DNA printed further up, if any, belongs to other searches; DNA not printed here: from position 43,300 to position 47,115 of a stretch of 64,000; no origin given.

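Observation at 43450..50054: Pair B: GT2 + TagF paralogs with reciprocal active-site loss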

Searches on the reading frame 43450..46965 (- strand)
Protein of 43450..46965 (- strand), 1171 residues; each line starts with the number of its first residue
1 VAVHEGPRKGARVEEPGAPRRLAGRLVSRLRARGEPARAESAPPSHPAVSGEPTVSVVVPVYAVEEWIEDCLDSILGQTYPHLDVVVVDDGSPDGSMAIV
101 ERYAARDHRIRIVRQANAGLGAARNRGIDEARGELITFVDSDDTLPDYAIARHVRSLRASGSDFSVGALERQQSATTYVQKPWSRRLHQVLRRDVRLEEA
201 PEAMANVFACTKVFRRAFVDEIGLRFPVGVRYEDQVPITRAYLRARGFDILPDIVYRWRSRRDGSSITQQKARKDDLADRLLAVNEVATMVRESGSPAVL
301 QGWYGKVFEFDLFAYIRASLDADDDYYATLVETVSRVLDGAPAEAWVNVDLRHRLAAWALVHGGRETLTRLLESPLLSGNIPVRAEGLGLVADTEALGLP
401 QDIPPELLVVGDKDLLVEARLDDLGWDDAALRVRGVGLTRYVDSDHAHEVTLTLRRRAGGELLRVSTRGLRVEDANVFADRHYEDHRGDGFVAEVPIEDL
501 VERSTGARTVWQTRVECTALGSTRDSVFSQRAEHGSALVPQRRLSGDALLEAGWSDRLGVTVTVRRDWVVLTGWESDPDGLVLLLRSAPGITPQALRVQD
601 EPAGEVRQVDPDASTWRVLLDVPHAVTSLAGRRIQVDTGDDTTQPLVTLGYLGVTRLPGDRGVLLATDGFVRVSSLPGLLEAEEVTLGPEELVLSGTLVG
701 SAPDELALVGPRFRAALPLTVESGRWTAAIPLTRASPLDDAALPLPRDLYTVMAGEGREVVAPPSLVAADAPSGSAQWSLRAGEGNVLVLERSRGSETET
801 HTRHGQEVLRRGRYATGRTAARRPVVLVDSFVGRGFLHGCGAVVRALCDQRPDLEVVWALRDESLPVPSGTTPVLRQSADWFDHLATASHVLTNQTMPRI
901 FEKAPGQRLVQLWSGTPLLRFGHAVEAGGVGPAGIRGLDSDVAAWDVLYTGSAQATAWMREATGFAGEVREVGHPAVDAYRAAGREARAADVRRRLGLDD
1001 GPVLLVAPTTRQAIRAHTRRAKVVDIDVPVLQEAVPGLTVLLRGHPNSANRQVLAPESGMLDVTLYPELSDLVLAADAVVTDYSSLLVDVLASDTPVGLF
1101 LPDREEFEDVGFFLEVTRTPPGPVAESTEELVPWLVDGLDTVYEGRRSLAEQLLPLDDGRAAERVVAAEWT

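Call 6: search_protein_families(library=pfam, proteins=[window:43450-46965:-], max_evalue=0.01)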
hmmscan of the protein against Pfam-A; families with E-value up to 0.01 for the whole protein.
window:43450-46965:- (1171 aa): 4 families
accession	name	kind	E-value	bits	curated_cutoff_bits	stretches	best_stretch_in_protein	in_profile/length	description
PF04464.20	Glyphos_transf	-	2.5e-50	171.9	22.1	1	822-1167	12-363/367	CDP-Glycerol:Poly(glycerophosphate) glycerophosphotransferase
PF00535.33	Glycos_transf_2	-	2.2e-35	122.5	23.3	1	56-221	1-166/168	Glycosyl transferase family 2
PF13641.12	Glyco_tranf_2_3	-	2.5e-13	51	27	1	53-250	1-201/230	Glycosyltransferase like family 2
PF10111.15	Glyco_tranf_2_2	-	2.1e-11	44.3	27.3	1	56-144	1-93/276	Glycosyltransferase like family 2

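Call 9: search_solved_structures(query=window:43450-46965:-, show_alignments=3, max_evalue=0.001)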
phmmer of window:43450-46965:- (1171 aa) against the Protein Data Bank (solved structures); distinct sequences matched with E-value up to 0.001: 28.
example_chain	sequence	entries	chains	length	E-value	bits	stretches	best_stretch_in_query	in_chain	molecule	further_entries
3l7j_A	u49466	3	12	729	4.6e-37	130.8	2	824-1162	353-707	Teichoic acid biosynthesis protein F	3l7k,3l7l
3l7i_A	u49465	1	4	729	8.8e-37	129.9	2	824-1162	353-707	Teichoic acid biosynthesis protein F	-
3l7m_A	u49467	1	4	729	1.5e-35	125.7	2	824-1162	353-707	Teichoic acid biosynthesis protein F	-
5hea_A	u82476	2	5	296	1.9e-35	125.4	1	54-282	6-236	Putative glycosyltransferase (GalT1)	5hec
3bcv_A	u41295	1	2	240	2.6e-21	78.6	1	53-146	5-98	Putative glycosyltransferase protein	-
5tze_C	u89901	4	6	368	2e-18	69.1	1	56-311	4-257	Glycosyl transferase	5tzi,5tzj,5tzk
2z87_A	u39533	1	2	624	2.5e-18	68.7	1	50-150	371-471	Chondroitin synthase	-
2z86_A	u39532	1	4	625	2.5e-18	68.7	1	50-150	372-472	Chondroitin synthase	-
5tz8_A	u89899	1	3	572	7.1e-18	67.2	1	56-311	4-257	Glycosyl transferase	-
8qoy_A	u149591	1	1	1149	4.3e-15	58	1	824-1166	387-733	TagF-like capsule polymerase Cps3D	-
8vh7_A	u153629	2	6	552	8.6e-14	53.7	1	50-166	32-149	Heparosan synthase B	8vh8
8viw_A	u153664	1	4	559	8.8e-14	53.7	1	50-166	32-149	Heparosan synthase B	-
6p61_A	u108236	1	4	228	2.5e-11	45.5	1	46-151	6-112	Glycosyltransferase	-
9omh_A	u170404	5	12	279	3.4e-11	45.1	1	54-147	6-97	Glycosyltransferase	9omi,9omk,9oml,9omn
9omm_A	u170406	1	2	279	3.4e-11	45.1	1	54-147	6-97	Glycosyltransferase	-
8bz4_A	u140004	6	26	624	1.7e-05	26.3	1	54-260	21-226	Glycosyltransferase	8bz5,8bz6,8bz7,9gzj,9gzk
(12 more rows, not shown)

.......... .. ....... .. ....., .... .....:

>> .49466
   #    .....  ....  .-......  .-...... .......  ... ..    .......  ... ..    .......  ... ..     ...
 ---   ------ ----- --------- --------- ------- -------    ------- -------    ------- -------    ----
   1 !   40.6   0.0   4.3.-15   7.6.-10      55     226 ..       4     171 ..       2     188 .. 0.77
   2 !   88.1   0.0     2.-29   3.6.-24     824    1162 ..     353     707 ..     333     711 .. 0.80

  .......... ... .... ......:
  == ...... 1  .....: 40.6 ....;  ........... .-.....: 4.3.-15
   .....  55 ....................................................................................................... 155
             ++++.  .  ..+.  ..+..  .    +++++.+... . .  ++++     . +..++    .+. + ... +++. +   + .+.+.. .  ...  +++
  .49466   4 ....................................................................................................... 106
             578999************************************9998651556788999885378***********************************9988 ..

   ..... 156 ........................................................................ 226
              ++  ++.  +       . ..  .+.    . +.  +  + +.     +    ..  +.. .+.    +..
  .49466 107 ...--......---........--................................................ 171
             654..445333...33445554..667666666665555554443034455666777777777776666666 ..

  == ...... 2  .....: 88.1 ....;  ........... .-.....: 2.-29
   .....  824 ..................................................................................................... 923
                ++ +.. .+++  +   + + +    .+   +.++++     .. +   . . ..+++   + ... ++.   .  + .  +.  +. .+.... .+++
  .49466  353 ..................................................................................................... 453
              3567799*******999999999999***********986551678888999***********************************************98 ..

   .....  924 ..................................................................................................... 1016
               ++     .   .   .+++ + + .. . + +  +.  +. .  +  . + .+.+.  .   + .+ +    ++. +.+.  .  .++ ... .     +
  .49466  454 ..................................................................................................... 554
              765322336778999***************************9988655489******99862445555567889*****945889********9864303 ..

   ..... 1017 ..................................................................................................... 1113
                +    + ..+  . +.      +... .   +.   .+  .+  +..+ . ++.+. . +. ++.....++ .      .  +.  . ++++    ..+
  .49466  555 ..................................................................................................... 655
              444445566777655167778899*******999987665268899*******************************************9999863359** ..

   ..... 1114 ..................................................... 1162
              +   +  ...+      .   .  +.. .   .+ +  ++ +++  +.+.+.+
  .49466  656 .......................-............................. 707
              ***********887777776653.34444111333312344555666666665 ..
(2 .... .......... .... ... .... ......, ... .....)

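Call 12: search_protein_families(library=ncbifam, proteins=[window:43450-46965:-], max_evalue=0.001)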
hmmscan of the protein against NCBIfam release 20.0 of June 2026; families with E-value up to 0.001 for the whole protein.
window:43450-46965:- (1171 aa): 29 families (the best 25 are shown)
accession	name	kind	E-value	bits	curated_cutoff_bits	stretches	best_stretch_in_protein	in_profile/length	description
NF007482.0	PRK10073.1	equivalog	1.4e-28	99.9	423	1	51-261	4-218/334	glycosyltransferase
NF041875.1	EPS_EpsD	equivalog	4e-26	92.2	370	1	55-223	1-171/325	exopolysaccharide biosynthesis glycosyltransferase EpsD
NF047683.1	TeichurnBiosyTuaG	equivalog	2.7e-22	79.6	400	1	52-180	5-134/252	teichuronic acid biosynthesis protein TuaG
NF041712.1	techglyph_taseTarF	equivalog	1.6e-20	73.5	550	1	822-1167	25-384/388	teichoic acid glycerol-phosphate transferase TarF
TIGR03937.1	PgaC_IcaA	equivalog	2.7e-18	66.1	422.3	1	45-159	37-152/407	poly-beta-1,6-N-acetyl-D-glucosamine synthase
TIGR03965.1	mycofact_glyco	equivalog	3.8e-17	62.3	280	1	49-142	70-164/467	mycofactocin biosynthesis glycosyltransferase MftF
NF038299.1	EPS_HpsN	equivalog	6.6e-16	58.2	425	1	53-158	1-107/317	hormogonium polysaccharide biosynthesis glycosyltransferase HpsN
NF041394.1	GtaseAglG_Halo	equivalog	1.9e-15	56.9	440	1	54-158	2-108/304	glucosyl-dolichyl phosphate glucuronosyltransferase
NF050050.1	ProtGlycPglI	equivalog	2.4e-15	56.7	500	1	53-156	2-107/306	GalNAc(5)-diNAcBac-PP-undecaprenol beta-1,3-glucosyltransferase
NF053739.1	GlytfEpsEBac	equivalog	3e-15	55.9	450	1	53-157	1-107/265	glycosyltransferase EpsE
TIGR04242.1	nodulat_NodC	equivalog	2.4e-13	49.8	550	1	47-178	42-177/395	chitooligosaccharide synthase NodC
NF038302.1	EPS_HpsE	equivalog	4.2e-12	45.6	300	1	55-147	3-100/307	hormogonium polysaccharide biosynthesis glycosyltransferase HpsE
TIGR03111.1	glyc2_xrt_Gpos1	hypoth_equivalog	2.2e-11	43.2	363.95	1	51-157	47-156/439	TIGR03111 family XrtG-associated glycosyltransferase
TIGR04283.1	glyco_like_mftF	equivalog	4.2e-11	42.9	182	1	55-158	1-97/221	TIGR04283 family arsenosugar biosynthesis glycosyltransferase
NF045692.1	OglycostaseCruG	equivalog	4.8e-09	35.6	600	1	27-114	17-102/386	2'-O-glycosyltransferase CruG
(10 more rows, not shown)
